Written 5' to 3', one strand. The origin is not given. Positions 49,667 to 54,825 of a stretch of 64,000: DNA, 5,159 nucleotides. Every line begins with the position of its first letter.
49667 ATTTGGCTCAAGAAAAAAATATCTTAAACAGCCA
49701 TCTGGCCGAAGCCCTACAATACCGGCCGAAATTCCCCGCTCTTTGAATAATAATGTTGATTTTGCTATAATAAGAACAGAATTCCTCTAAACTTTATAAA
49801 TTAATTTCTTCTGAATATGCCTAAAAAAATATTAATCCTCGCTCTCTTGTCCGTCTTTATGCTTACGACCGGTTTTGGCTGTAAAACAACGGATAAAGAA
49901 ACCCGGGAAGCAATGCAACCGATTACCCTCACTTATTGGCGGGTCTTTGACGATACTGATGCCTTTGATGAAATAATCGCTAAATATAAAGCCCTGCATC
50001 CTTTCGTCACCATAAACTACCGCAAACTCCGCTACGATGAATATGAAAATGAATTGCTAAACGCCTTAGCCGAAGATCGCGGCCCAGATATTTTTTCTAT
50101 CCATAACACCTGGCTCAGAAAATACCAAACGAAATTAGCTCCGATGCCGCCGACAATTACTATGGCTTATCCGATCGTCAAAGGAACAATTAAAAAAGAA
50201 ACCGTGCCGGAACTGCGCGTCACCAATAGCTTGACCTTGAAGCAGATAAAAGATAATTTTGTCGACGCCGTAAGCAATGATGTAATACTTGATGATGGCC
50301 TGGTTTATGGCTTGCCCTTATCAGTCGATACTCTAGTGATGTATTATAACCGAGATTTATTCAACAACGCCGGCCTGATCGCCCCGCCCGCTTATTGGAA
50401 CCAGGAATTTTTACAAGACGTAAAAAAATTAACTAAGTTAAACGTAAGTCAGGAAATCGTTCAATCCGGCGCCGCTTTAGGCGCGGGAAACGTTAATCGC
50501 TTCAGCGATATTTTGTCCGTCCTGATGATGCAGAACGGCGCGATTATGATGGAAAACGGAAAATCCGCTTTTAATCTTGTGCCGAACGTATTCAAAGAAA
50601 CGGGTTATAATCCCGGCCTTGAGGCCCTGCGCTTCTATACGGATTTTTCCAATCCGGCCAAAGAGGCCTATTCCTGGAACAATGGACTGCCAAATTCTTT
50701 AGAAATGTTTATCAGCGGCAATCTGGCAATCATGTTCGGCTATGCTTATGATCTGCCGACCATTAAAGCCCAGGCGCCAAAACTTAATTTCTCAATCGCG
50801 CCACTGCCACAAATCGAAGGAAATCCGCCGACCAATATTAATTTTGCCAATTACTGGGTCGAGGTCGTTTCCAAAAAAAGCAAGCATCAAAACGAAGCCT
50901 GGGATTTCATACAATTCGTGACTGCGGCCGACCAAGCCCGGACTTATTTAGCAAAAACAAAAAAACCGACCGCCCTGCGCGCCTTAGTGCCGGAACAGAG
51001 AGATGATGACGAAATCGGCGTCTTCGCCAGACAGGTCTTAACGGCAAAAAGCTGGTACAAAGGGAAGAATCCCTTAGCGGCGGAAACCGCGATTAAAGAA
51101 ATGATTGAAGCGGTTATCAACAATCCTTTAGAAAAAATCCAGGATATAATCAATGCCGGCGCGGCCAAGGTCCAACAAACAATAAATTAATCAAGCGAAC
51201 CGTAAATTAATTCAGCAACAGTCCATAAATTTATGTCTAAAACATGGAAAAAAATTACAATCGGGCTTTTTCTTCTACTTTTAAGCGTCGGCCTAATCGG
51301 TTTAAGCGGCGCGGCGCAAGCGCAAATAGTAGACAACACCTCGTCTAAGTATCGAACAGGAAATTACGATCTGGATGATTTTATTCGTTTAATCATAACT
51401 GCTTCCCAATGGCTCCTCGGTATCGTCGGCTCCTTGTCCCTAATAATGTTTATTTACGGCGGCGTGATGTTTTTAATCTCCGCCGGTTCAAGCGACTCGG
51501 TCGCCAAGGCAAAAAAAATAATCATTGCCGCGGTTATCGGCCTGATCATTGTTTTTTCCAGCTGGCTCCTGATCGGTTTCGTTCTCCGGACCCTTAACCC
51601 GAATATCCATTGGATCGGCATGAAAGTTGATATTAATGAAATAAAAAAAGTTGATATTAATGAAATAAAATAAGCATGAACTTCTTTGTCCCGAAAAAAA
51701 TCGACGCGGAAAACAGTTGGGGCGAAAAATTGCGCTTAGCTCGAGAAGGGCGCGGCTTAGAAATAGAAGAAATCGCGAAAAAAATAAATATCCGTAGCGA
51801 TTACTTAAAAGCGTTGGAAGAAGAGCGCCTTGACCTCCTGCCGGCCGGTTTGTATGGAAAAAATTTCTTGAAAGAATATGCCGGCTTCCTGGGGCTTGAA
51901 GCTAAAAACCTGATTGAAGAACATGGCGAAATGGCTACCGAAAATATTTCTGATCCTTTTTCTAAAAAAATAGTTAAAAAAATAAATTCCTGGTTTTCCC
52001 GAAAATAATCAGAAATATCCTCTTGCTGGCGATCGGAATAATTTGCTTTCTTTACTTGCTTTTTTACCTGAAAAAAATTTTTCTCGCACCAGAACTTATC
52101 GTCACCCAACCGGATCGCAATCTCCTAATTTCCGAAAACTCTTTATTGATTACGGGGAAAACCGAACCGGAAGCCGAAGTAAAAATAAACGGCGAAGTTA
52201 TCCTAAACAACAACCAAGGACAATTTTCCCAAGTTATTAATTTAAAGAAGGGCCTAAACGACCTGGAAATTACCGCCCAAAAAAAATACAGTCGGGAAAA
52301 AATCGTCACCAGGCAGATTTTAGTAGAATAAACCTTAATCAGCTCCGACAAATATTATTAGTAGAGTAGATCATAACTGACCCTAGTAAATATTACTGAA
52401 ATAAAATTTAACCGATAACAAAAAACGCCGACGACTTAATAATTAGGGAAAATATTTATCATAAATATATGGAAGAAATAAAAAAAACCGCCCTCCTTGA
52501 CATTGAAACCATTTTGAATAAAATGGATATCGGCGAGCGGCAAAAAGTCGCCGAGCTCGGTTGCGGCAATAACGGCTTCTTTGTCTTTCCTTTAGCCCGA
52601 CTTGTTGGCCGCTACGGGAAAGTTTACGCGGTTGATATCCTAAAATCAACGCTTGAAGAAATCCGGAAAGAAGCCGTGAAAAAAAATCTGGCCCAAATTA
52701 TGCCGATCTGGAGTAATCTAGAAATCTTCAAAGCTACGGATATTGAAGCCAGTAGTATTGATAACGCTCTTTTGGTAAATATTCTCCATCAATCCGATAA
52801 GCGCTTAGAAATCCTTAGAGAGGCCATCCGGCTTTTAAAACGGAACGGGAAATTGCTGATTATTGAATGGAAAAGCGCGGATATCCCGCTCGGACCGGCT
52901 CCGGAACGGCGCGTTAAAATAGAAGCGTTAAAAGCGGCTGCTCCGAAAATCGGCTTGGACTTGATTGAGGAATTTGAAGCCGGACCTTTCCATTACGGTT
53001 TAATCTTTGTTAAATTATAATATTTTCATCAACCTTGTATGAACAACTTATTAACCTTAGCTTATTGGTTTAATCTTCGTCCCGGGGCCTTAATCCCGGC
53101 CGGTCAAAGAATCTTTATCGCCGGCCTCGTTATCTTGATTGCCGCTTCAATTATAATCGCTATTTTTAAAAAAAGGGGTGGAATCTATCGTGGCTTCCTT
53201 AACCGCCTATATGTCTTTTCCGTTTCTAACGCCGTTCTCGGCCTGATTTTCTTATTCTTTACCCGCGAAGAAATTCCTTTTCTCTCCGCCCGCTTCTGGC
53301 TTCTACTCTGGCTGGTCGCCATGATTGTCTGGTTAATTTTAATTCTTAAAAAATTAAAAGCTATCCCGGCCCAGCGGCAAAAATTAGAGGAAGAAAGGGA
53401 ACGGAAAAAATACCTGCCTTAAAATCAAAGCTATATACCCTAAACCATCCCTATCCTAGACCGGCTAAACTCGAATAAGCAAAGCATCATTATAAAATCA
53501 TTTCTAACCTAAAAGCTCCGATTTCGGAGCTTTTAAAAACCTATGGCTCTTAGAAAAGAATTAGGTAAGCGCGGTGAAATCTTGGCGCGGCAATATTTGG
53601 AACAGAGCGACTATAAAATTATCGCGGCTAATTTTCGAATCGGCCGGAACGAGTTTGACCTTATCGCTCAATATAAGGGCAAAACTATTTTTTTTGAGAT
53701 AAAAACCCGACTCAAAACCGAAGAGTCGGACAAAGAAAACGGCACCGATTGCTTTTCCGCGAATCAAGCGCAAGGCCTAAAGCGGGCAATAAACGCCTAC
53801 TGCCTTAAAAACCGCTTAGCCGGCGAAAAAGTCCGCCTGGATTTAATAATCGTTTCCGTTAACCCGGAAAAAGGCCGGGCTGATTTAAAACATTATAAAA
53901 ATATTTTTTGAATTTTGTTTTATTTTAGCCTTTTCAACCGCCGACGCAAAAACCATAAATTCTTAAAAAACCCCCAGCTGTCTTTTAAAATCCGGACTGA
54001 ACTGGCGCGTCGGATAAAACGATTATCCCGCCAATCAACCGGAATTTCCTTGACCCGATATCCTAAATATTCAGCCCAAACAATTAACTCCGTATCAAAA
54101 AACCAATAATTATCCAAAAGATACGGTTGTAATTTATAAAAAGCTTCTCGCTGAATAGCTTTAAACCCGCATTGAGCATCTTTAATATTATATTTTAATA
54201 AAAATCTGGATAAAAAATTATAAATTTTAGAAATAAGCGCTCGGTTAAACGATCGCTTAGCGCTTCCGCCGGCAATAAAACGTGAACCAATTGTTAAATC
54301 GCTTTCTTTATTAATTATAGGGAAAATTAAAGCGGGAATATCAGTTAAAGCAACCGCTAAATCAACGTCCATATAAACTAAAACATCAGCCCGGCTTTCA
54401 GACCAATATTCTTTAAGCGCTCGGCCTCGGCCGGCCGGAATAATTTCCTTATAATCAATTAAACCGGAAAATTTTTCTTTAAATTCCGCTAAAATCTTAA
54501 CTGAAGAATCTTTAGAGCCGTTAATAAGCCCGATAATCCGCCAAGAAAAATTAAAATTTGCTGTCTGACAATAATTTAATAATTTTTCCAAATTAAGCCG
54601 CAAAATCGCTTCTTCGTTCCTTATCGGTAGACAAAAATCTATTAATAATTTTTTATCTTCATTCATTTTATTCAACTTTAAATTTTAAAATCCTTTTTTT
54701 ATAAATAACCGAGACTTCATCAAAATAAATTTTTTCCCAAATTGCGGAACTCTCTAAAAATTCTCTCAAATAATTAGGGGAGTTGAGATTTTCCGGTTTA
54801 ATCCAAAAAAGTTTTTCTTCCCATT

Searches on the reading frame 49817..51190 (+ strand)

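Call 7: search_protein_families(library=pfam, proteins=[window:49817-51190:+], max_evalue=0.001)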
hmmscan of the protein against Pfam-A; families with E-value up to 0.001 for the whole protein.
window:49817-51190:+ (457 aa): 2 families
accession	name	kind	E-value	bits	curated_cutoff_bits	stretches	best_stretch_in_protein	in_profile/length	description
PF01547.30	SBP_bac_1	-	2.7e-29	103.6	26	1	47-374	5-306/307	Bacterial extracellular solute-binding protein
PF13416.11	SBP_bac_8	-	4e-23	83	27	1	53-383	2-258/279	Bacterial extracellular solute-binding protein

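Call 79: search_protein_families(library=ncbifam, proteins=[window:49817-51190:+], max_evalue=1)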
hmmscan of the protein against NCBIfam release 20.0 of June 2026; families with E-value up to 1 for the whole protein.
window:49817-51190:+ (457 aa): 4 families
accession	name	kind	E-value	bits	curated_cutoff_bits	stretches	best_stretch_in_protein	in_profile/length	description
NF053763.1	ABCarbgalBndGanS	equivalog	1e-09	37.7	700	2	142-188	118-163/420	galactooligosaccharide ABC transporter substrate-binding protein GanS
NF008211.0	PRK10974.1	equivalog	2.2e-06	26.5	411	1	126-381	100-346/439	sn-glycerol-3-phosphate ABC transporter substrate-binding protein UgpB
NF007011.0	PRK09474.1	equivalog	0.00039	19.3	291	1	142-376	109-317/396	maltose/maltodextrin ABC transporter substrate-binding protein MalE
NF047695.1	ThlDiSintDsbAHaem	equivalog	0.028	13.8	290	1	332-430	65-157/206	thiol:disulfide interchange protein DsbA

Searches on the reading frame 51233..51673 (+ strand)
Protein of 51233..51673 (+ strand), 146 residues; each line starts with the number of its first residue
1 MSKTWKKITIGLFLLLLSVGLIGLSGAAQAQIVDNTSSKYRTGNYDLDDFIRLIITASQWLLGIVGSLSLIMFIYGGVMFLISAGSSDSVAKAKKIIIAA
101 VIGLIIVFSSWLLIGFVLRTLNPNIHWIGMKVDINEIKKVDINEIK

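Call 3: search_protein_families(library=pfam, proteins=[window:51233-51673:+], max_evalue=1)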
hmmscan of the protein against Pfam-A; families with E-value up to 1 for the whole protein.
window:51233-51673:+ (146 aa): 5 families
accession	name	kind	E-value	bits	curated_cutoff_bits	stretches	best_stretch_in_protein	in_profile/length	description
PF18895.5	T4SS_pilin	-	1.7e-10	41.3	26.6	1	54-117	9-71/71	Type IV secretion system pilin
PF01769.21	MgtE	-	0.0057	17.4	27.6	1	21-118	4-91/125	Divalent cation transporter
PF03779.20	SPW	-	0.0084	17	31.5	1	53-116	11-73/93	SPW repeat domain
PF14293.11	YWFCY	-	0.07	13.6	24.4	1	78-130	72-124/144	YWFCY protein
PF09489.15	CbtB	-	0.12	13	27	0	86-110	3-27/51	Probable cobalt transporter subunit (CbtB)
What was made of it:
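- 51233..51673 (+): Solo seventh paralogue p0 (146 aa), about 5 kb upstream, with loop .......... and a duplicated VDINEIK(K) C-tail. PF18895 E 1.7e-10 (call 3).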

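Call 4: search_protein_families(library=ncbifam, proteins=[window:51233-51673:+], max_evalue=1)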
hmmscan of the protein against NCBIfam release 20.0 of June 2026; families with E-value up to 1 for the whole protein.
window:51233-51673:+ (146 aa): 4 families
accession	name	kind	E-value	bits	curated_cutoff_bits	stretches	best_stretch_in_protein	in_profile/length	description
NF045849.1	ICE_MMCAP2_0565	equivalog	4.2e-06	26.4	40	1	51-120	10-79/80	Mbov_0395 family pilin-like conjugal transfer protein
TIGR02459.1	CbtB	hypoth_equivalog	0.08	13.5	64.4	0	84-108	10-34/60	cobalt transporter subunit CbtB (proposed)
NF046000.1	MAG1210_fam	subfamily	0.31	9.6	275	1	60-133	65-132/550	MAG1210 family protein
NF041560.1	T6SS_Burk_ExIF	subfamily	0.33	10.6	90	1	56-120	127-187/234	putative type VI secretion system effector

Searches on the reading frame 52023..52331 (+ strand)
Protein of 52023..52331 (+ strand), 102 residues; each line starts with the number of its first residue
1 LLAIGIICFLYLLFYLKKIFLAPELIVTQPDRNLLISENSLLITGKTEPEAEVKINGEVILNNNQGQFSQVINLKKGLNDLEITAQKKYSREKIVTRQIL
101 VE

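Call 27: search_protein_families(library=pfam, proteins=[window:52023-52331:+], max_evalue=0.0001)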
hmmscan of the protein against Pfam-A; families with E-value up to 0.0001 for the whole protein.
window:52023-52331:+ (102 aa): 1 family
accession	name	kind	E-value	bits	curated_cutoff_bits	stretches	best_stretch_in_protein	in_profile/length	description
PF09136.16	Glucodextran_B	-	1.3e-10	41.5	27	1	23-101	1-81/83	Glucodextranase, domain B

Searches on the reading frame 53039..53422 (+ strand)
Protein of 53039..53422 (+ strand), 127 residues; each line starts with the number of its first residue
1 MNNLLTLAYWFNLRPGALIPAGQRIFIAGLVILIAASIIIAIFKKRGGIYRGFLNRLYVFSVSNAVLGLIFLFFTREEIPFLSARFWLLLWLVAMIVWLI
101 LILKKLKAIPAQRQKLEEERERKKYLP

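Call 27: search_protein_families(library=pfam, proteins=[window:53039-53422:+], max_evalue=0.0001)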
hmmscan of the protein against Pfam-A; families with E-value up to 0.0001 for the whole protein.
window:53039-53422:+ (127 aa): 0 families

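Call 78: search_protein_families(library=pfam, proteins=[window:53039-53422:+], max_evalue=5)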
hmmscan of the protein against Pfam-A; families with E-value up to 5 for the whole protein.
window:53039-53422:+ (127 aa): 7 families
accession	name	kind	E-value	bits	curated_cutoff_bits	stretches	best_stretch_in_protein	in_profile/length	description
PF03419.18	Peptidase_U4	-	0.008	16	28.4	1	19-102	52-131/284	Sporulation factor SpoIIGA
PF23188.1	THU_Piezo1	-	0.014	15.9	27.2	1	53-118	13-78/121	Piezo1-like, transmembrane helical unit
PF10067.14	DUF2306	-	0.061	13.9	31.6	1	12-100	54-138/147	Predicted membrane protein (DUF2306)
PF00860.26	Xan_ur_permease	-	0.085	12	27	1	27-102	124-198/389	Permease family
PF12693.12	GspL_C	-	0.2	12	29.6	1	81-115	7-41/158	GspL periplasmic domain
PF10856.13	DUF2678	-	0.4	11.1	27.8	1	18-67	55-104/118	Protein of unknown function (DUF2678)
PF17561.7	TssO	-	2.3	8.8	29.2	1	87-121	13-48/148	Type VI secretion system, TssO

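Call 79: search_protein_families(library=ncbifam, proteins=[window:53039-53422:+], max_evalue=1)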
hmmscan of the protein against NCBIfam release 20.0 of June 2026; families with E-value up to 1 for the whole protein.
window:53039-53422:+ (127 aa): 2 families
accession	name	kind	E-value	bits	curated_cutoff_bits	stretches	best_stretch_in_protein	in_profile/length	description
TIGR03025.1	EPS_sugtrans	subfamily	0.14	11.4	295.55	1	29-111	34-120/445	exopolysaccharide biosynthesis polyprenyl glycosylphosphotransferase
TIGR00834.1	ae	subfamily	0.14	10.1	599.45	1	69-100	440-471/900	anion exchange protein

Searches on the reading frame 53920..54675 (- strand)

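Call 78: search_protein_families(library=pfam, proteins=[window:53920-54675:-], max_evalue=5)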
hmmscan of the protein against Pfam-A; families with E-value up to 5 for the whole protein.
window:53920-54675:- (251 aa): 1 family
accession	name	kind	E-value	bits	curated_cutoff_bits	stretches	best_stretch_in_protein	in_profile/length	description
PF00535.33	Glycos_transf_2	-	1.1e-17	64.9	23.3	1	15-181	3-166/168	Glycosyl transferase family 2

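Call 79: search_protein_families(library=ncbifam, proteins=[window:53920-54675:-], max_evalue=1)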
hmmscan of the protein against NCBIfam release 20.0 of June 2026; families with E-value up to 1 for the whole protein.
window:53920-54675:- (251 aa): 8 families
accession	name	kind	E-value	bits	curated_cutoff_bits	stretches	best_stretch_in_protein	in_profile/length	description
NF041391.1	DPhHxTase_Halo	equivalog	6.7e-10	38.3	375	1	77-218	50-186/213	dolichyl-phosphate hexose transferase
TIGR04182.1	glyco_TIGR04182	equivalog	3.7e-09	36.4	325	1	81-231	58-205/293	S-layer glycoprotein N-glycosyltransferase AglJ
NF047588.1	GlcsyltransPgfSStrep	equivalog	1.2e-05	24.6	500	1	14-213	5-193/308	glycosyltransferase PgfS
NF058614.1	PPMAGASynPpgS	equivalog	1.4e-05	24.7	370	1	92-214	73-195/226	polyprenyl-phospho-N-acetylgalactosaminyl synthase PpgS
NF007986.1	PRK10714.1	equivalog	8.7e-05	21.7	529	1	14-177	10-167/316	undecaprenyl-phosphate 4-deoxy-4-formamido-L-arabinose transferase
TIGR03937.1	PgaC_IcaA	equivalog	0.0016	17.5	422.3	1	3-109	38-139/407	poly-beta-1,6-N-acetyl-D-glucosamine synthase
NF038302.1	EPS_HpsE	equivalog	0.0038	16.2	300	1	17-105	8-96/307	hormogonium polysaccharide biosynthesis glycosyltransferase HpsE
NF010496.0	PRK13915.1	equivalog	0.16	11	262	1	9-123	30-145/307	glucosyl-3-phosphoglycerate synthase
